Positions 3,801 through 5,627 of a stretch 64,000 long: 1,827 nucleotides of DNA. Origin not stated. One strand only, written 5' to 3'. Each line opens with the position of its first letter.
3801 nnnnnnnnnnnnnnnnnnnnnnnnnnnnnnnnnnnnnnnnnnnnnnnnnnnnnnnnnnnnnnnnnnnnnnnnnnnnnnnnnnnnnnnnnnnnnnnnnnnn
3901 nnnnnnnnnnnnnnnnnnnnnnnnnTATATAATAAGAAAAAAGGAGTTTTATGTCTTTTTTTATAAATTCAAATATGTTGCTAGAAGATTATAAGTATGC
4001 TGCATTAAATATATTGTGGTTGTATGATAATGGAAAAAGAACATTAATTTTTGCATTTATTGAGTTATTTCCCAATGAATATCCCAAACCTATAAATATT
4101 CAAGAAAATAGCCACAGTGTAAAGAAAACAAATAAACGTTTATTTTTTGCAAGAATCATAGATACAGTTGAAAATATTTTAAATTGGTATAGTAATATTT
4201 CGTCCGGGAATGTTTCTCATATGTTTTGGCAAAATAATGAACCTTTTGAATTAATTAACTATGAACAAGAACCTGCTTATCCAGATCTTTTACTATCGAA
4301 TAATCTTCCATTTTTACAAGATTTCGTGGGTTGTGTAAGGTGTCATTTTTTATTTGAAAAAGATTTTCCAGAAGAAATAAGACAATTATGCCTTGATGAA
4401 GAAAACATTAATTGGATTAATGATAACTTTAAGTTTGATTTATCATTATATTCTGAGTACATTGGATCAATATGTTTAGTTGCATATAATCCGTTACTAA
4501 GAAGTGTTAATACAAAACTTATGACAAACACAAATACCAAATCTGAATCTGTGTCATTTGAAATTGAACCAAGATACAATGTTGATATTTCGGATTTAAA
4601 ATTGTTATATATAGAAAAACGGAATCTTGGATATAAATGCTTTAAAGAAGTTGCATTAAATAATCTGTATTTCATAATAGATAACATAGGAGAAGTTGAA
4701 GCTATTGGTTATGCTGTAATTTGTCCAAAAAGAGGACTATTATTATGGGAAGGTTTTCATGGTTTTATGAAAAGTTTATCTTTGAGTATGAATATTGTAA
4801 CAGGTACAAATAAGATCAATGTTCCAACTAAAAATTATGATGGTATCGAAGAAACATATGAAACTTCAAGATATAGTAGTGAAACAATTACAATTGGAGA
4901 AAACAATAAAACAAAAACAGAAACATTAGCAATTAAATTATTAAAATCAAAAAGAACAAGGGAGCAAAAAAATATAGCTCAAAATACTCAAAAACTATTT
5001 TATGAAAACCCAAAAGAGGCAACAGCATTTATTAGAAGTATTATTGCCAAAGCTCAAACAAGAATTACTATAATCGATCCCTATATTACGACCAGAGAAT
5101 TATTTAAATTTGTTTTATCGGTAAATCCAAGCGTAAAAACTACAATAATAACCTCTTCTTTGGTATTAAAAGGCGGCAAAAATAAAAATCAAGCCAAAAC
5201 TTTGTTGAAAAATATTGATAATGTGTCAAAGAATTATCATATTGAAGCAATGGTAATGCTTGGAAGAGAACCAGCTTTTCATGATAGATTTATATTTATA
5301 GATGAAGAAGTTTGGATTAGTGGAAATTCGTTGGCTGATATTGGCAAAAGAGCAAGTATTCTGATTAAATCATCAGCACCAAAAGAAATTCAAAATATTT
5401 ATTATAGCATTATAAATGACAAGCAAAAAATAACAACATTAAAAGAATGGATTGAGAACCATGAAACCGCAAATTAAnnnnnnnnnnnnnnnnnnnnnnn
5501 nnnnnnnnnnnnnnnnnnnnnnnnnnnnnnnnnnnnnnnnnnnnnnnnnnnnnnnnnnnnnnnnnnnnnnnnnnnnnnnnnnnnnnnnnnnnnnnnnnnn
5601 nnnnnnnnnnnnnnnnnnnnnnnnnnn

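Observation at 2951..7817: WYL-regulator-led operon with a pair of PLD-fold proteins and a large helical protein: candidate uncharacterised anti-phage system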

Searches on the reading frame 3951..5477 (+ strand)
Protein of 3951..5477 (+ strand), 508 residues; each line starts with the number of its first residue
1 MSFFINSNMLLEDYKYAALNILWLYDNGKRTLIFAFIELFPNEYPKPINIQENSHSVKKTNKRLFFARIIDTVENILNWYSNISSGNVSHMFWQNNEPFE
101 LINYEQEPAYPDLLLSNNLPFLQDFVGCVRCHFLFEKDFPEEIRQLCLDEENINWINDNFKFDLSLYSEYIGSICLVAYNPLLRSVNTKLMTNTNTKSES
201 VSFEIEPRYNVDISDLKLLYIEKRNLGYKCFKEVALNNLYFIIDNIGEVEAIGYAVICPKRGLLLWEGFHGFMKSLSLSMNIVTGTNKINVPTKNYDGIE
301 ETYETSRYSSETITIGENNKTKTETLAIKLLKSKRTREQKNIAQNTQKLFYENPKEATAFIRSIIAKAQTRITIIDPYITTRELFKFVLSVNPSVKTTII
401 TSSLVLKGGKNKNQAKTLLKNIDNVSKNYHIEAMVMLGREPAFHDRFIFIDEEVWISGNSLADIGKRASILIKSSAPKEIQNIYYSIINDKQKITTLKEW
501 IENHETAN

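Call 3: search_protein_families(library=pfam, proteins=[window:3951-5477:+], max_evalue=0.1)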
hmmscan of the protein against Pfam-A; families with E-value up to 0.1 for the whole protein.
window:3951-5477:+ (508 aa): 2 families
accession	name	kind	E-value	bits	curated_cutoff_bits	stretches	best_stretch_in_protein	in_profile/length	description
PF13091.12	PLDc_2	-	0.00029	21.1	27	1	362-458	2-96/132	PLD-like domain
PF16565.11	MIT_C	-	0.00067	20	25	1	363-456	10-105/142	Phospholipase D-like domain at C-terminus of MIT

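Call 4: search_protein_families(library=padloc, proteins=[window:3951-5477:+], max_evalue=0.1)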
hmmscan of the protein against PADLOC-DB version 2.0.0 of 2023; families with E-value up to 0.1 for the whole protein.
window:3951-5477:+ (508 aa): 4 families
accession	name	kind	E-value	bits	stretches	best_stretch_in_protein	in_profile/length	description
PDLC04869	PDC-S05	-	1.5e-16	58.5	1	341-489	168-302/306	-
PDLC04879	PDC-S05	-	4.3e-14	50.6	1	343-475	155-274/285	-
PDLC03924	MkoC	-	1.4e-05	21.4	1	319-486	952-1131/1136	-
PDLC03922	MkoB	-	0.049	10.9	0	359-457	479-561/610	-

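Call 5: search_protein_families(library=ncbifam, proteins=[window:3951-5477:+], max_evalue=0.1)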
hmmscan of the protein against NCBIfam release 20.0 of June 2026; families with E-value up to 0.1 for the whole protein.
window:3951-5477:+ (508 aa): 1 family
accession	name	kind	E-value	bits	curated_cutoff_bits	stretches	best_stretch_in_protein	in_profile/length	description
NF040700.1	VPA1262_N_dom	domain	2.2e-53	181.7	80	1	63-473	2-459/478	VPA1262 family N-terminal domain-containing protein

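Call 6: search_protein_families(library=phrogs, proteins=[window:3951-5477:+], max_evalue=0.1)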
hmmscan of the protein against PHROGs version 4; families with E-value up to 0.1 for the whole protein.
window:3951-5477:+ (508 aa): 1 family
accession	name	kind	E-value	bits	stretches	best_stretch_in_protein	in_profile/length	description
phrog_26542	-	unknown function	0.03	15.7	0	444-500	32-88/100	-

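Call 14: find_homologous_proteins(query=window:3951-5477:+, max_evalue=0.001)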
Query window:3951-5477:+ (508 aa): 17 proteins with E <= 0.001 among 7669 candidates.
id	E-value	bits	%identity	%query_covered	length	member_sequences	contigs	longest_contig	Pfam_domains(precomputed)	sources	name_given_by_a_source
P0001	0.0e+0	1130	99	100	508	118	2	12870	-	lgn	-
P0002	0.0e+0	1027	88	100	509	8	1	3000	-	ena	-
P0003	6.1e-235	799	69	99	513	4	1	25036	-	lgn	-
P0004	6.2e-211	719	62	98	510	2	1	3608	-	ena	-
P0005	1.6e-192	659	57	99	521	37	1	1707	-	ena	-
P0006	5.4e-190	650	56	98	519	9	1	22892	-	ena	-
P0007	2.8e-181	622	56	98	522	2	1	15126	-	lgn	-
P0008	6.4e-180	617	58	98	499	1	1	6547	-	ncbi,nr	ncbi:MAG: hypothetical protein J6P19_02205 [Acetobacter sp.]|nr:hypothetical protein [Acetobacter sp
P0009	1.5e-147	510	51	99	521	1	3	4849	PF13091.13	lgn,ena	-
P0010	4.6e-125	436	45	97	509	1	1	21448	-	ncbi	-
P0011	5.3e-114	400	43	93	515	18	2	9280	-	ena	-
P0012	3.8e-113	397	42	98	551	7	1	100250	-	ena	-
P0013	1.8e-111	391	40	98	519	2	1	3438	-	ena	-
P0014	1.9e-111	391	40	99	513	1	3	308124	PF13091.13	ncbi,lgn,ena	-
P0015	5.3e-111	390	41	98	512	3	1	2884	PF13091.13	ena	-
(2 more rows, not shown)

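Call 15: find_encoding_contigs(protein=P0003, flank=8000, max_places=2)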
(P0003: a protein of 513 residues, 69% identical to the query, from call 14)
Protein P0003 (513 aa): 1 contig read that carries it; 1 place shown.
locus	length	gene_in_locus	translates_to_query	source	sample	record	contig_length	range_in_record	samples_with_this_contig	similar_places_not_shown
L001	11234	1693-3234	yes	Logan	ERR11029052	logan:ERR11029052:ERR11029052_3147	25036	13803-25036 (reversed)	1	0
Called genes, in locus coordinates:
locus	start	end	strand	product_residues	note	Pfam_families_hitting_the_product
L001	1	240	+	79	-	?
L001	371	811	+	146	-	PF19570:DUF6088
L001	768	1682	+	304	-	PF08843:AbiEii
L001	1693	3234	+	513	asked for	-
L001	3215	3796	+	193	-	-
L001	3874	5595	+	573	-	-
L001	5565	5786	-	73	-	-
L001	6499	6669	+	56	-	-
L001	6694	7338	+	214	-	-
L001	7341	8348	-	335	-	-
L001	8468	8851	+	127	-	PF00581:Rhodanese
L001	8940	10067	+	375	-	PF09989:DUF2229, PF06050:HGD-D (weak)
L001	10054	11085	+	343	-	PF02811:PHP (weak)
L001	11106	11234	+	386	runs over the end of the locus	PF09989:DUF2229 (weak), PF06050:HGD-D (weak)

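Call 16: find_encoding_contigs(protein=P0006, flank=8000, max_places=2)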
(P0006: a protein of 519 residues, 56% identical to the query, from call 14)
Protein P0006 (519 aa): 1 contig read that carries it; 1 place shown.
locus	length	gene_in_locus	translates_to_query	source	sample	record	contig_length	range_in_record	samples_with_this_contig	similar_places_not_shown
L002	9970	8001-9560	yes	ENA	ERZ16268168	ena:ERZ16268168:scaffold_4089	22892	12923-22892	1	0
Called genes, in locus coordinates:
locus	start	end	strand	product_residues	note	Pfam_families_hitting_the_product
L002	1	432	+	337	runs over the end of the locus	-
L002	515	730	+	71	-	-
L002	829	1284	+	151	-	-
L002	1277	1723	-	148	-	-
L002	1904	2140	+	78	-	-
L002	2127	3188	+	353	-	PF01555:N6_N4_Mtase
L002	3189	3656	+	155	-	PF18932:DUF5681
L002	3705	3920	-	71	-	-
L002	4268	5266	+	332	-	PF13289:SIR2_2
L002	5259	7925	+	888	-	-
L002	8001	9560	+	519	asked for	-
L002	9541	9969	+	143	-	?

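Call 17: find_encoding_contigs(protein=P0014, flank=8000, max_places=3)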
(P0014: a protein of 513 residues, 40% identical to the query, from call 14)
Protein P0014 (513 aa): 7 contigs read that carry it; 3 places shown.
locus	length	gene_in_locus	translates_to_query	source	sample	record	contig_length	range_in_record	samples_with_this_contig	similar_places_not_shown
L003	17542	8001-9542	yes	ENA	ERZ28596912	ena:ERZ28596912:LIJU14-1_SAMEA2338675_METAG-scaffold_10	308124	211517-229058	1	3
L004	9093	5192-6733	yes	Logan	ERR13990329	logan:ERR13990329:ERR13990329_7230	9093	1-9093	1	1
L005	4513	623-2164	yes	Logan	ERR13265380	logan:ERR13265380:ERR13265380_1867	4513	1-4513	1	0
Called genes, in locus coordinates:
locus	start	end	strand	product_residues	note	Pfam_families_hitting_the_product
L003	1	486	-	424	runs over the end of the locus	PF00709:Adenylsucc_synt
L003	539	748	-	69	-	-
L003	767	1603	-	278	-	PF00175:NAD_binding_1 (weak), PF10418:DHODB_Fe-S_bind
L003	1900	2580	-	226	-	-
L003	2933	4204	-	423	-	PF14659:Phage_int_SAM_3, PF00589:Phage_integrase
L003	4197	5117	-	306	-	PF00239:Resolvase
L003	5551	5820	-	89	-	-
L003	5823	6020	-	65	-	-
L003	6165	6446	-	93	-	PF23870:DUF7225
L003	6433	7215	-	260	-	-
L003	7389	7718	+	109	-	PF12844:HTH_19, PF13560:HTH_31, PF01381:HTH_3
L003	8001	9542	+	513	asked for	PF13091:PLDc_2 (weak)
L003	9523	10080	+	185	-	-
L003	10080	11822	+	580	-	-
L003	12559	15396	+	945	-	PF13604:AAA_30 (faint), PF27218:MJ0043_C, PF00580:UvrD-helicase, PF13245:AAA_19, PF00580:UvrD-helicase, PF13361:UvrD_C, PF13538:UvrD_C_2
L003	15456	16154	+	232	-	PF00132:Hexapep (weak)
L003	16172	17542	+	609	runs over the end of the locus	PF08867:FRG (weak)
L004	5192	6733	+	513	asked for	PF13091:PLDc_2 (weak)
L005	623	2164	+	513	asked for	PF13091:PLDc_2 (weak)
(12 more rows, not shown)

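Call 19: find_encoding_contigs(protein=P0001, flank=10000, max_places=2)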
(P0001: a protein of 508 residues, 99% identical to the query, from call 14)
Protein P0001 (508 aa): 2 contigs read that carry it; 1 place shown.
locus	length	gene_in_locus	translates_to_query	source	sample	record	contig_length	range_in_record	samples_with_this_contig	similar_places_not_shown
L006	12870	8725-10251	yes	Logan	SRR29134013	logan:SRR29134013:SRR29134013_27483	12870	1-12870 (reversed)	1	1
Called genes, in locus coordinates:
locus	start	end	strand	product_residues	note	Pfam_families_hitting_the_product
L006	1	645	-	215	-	?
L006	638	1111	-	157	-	PF11149:DUF2924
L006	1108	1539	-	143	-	PF25753:SF0329 (faint)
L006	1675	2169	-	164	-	PF18932:DUF5681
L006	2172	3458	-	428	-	PF02195:ParB_N, PF01555:N6_N4_Mtase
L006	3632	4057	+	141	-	-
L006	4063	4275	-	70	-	PF13560:HTH_31, PF12844:HTH_19 (weak), PF01381:HTH_3, PF13443:HTH_26 (weak)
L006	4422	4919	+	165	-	PF02463:SMC_N, PF13175:AAA_15, PF13476:AAA_23, PF13555:AAA_29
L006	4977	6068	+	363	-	PF14281:PDDEXK_4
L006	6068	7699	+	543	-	PF00196:GerE (faint), PF14903:WG_beta_rep (faint)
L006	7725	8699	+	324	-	PF13280:WYL, PF25583:WCX (faint)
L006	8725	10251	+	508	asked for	-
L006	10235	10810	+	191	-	-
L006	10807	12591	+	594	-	-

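Call 20: search_solved_structures(query=window:3951-5477:+, max_evalue=1, show_alignments=2)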
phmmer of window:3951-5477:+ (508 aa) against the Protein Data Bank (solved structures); distinct sequences matched with E-value up to 1: 0.

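Call 37: search_dna_similar(query=window:3951-5474:+, collection=plasmids, mode=protein, max_evalue=0.001, max_rows=30)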
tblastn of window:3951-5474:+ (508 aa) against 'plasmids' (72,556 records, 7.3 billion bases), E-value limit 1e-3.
Records with a match: 7; places in all: 7; records where one place covers at least 80% of the query: 6.
Best place of each record, by identity: <60% 7.
By first word of the organism name: Burkholderia 2; Azospirillum 1; Rhizobium 1; Methylorubrum 1; Bradyrhizobium 1; Klebsiella 1.
By predicted mobility (MOB-suite, as given by PLSDB): conjugative 5; non-mobilizable 2.
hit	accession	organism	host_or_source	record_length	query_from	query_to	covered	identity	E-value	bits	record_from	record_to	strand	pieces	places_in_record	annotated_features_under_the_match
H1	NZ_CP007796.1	Azospirillum argentinense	Triticum aestivum L.,Root,wheat ...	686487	6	500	97%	30.2%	7e-80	279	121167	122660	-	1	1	VPA1262 family N-terminal domain-containing protein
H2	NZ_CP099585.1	Burkholderia glumae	Oryza sativa,rice panicle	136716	5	503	98%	29.5%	5e-69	247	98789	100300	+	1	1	VPA1262 family N-terminal domain-containing protein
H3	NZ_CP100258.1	Burkholderia glumae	cell culture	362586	5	503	98%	29.3%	3e-68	245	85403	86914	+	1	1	phospholipase D family protein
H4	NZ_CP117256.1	Rhizobium tumorigenes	Rubus sp.,pure bacterial culture,Aerial ...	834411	13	507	97%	23.1%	4e-27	123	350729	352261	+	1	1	VPA1262 family N-terminal domain-containing protein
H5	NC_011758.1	Methylorubrum extorquens CM4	-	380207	13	494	95%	23.4%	5e-33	141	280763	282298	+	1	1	VPA1262 family N-terminal domain-containing protein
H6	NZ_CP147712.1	Bradyrhizobium septentrionale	Glycine max,cell culture,Root nodule ...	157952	9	465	90%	22.6%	5e-23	110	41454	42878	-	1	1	VPA1262 family N-terminal domain-containing protein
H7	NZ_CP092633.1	Klebsiella variicola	Philodendron erubescens,Pure ...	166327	68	473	80%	22.3%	3e-16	90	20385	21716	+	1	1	VPA1262 family N-terminal domain-containing protein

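Call 39: get_annotated_region(hit=H2, flank=7000)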
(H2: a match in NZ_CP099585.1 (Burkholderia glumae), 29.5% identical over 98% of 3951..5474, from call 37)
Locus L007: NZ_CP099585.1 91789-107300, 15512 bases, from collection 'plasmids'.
description: Burkholderia glumae strain GR20004 plasmid unnamed2, complete sequence
organism: Burkholderia glumae (NCBI taxid 337)
taxonomy: Bacteria; Pseudomonadota; Betaproteobacteria; Burkholderiales; Burkholderiaceae; Burkholderia; Burkholderia glumae
host: -; source: Oryza sativa,rice panicle; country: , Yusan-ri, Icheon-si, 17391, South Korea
typing (MOB-suite, as given by PLSDB): conjugative; replicon rep_cluster_1509; relaxase MOBF; mating-pair formation MPF_F
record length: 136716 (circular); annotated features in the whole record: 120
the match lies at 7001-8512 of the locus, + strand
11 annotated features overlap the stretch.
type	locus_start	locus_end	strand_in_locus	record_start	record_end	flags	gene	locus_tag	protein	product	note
CDS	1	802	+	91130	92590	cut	-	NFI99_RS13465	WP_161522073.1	ISNCY family transposase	-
CDS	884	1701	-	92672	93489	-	-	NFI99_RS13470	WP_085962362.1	IS5-like element ISBugl2 family transposase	-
CDS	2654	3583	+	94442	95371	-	-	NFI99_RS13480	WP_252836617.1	beta-propeller fold lactonase family protein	-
CDS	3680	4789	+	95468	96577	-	-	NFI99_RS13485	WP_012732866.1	crosslink repair DNA glycosylase YcaQ family protein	GO:0036297 - interstrand cross-link repair [Evidence IEA]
CDS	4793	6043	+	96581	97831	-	-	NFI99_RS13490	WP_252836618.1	transporter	-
CDS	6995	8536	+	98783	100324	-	-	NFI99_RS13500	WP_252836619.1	VPA1262 family N-terminal domain-containing protein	-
CDS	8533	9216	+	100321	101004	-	-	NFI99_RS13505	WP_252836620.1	hypothetical protein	-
CDS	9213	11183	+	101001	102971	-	-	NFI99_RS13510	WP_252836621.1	hypothetical protein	-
CDS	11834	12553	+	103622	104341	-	imuA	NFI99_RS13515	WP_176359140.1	translesion DNA synthesis-associated protein ImuA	GO:0051782 - negative regulation of cell division [Evidence IEA]; GO:0009432 - SOS response [Evidence IEA]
CDS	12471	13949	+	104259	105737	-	-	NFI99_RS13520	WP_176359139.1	DNA polymerase Y family protein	-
CDS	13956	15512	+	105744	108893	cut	-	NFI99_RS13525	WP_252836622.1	error-prone DNA polymerase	-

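Call 40: get_annotated_region(hit=H1, flank=7000)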
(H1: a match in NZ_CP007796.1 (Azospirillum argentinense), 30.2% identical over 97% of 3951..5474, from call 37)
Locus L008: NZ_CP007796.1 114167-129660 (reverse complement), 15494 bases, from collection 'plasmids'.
description: Azospirillum argentinense strain Az39 plasmid AbAZ39_p3, complete sequence
organism: Azospirillum argentinense (NCBI taxid 2970906)
taxonomy: Bacteria; Pseudomonadota; Alphaproteobacteria; Rhodospirillales; Azospirillaceae; Azospirillum; Azospirillum argentinense
host: -; source: Triticum aestivum L.,Root,wheat rhizosphere; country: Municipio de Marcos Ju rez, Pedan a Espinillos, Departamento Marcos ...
typing (MOB-suite, as given by PLSDB): non-mobilizable
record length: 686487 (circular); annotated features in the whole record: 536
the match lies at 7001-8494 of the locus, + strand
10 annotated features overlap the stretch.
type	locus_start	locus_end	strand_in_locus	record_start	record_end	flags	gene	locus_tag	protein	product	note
CDS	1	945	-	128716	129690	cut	-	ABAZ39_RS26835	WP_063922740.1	recombinase family protein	GO:0006310 - DNA recombination [Evidence IEA]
CDS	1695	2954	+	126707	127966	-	-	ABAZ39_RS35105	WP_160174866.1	CorA family divalent cation transporter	GO:0055085 - transmembrane transport [Evidence IEA]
CDS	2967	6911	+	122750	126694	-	-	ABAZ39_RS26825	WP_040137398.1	ATP-binding protein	-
CDS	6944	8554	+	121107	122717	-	-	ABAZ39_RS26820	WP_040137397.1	VPA1262 family N-terminal domain-containing protein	-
CDS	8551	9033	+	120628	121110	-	-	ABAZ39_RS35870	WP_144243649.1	hypothetical protein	-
CDS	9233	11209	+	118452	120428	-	-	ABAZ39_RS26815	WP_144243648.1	hypothetical protein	-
CDS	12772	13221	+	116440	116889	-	-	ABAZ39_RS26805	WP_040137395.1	MarR family transcriptional regulator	GO:0006355 - regulation of DNA-templated transcription [Evidence IEA]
CDS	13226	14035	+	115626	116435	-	-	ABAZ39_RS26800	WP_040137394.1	NAD(P)-dependent oxidoreductase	-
CDS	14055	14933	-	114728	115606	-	-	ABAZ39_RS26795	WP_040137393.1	TauD/TfdA family dioxygenase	-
CDS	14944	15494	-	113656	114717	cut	-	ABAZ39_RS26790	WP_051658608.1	ABC transporter substrate-binding protein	-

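Call 41: get_annotated_region(hit=H7, flank=7000)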
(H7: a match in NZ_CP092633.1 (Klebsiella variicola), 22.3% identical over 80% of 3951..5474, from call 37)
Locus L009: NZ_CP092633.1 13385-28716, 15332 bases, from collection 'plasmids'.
description: Klebsiella variicola subsp. variicola strain ML.9ba2 plasmid pML9ba2, complete sequence
organism: Klebsiella variicola (NCBI taxid 2590157)
taxonomy: Bacteria; Pseudomonadota; Gammaproteobacteria; Enterobacterales; Enterobacteriaceae; Klebsiella; Klebsiella variicola
host: -; source: Philodendron erubescens,Pure isolate,Aerial roots; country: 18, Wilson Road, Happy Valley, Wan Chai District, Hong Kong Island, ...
typing (MOB-suite, as given by PLSDB): conjugative; replicon IncFIB,IncFII,rep_cluster_2183; relaxase MOBF,MOBF; mating-pair formation MPF_F
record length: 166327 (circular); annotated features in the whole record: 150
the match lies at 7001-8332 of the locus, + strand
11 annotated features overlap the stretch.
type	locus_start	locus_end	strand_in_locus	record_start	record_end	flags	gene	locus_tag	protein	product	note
CDS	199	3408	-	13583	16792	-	-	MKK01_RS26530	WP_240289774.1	hypothetical protein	-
CDS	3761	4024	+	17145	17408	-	-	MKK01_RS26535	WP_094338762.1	hypothetical protein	-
CDS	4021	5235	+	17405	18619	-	-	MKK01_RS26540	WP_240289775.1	hypothetical protein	-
CDS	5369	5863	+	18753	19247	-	-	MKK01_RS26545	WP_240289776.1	DNA-binding protein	-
CDS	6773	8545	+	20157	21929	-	-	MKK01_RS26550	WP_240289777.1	VPA1262 family N-terminal domain-containing protein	-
CDS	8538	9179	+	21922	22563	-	-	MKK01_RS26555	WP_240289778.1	hypothetical protein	-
CDS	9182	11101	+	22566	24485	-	-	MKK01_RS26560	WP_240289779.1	hypothetical protein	-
CDS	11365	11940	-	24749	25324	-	-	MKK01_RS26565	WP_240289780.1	recombinase family protein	GO:0006310 - DNA recombination [Evidence IEA]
CDS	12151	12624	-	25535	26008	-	-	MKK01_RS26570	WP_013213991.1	GNAT family N-acetyltransferase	-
CDS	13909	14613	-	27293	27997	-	-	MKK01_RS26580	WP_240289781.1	IS6 family transposase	-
CDS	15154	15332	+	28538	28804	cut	-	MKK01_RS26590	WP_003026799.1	DUF1778 domain-containing protein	-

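Call 45: predict_structure(alignment_id=A1)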
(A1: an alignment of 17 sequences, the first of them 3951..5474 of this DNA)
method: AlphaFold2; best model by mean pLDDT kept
length: 508 residues; sequences in the alignment: 17
mean_pLDDT: 82.5   pTM: 0.57
mean pLDDT of the five models: 82.5, 81.3, 81.2, 80.3, 79.2
residues with pLDDT >= 90: 153; 70-90: 277; 50-70: 57; < 50: 21
segments of 3 or more residues with pLDDT < 50: 1-6, 320-324, 506-508
pLDDT, mean of each block of 10 residues (from residue 1): 50 90 93 94 83 88 94 92 89 89 77 78 71 89 91 89 84 92 90 82 92 92 83 91 83 91 86 72 82 83 81 59 48 53 64 88 86 88 89 88 66 81 88 86 86 88 85 85 86 88 63
secondary structure, 60 per line:
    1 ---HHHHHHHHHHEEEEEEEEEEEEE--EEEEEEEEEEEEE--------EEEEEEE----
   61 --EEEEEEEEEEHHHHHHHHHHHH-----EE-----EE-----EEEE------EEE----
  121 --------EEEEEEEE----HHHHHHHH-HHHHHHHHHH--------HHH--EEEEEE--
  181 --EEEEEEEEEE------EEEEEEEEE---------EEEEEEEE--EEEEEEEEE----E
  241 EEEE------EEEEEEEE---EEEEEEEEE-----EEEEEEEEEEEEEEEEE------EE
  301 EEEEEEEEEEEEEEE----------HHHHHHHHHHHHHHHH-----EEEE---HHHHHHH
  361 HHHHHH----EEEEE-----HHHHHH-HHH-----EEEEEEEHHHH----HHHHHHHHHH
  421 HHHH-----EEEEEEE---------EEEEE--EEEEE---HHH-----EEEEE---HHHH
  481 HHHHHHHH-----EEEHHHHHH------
elements in order: H4-13 E14-26 E29-41 E50-56 E63-72 H73-84 E104-107 E114-116 E129-136 H141-148 H150-159 E173-178 E183-192 E199-207 E217-224 E227-235 E240-244 E251-258 E262-270 E276-292 E299-315 H326-341 E347-350 H354-366 E371-375 H381-386 E396-402 H403-406 H411-424 E430-436 E446-450 E453-457 E469-473 H477-488 E494-496 H497-502
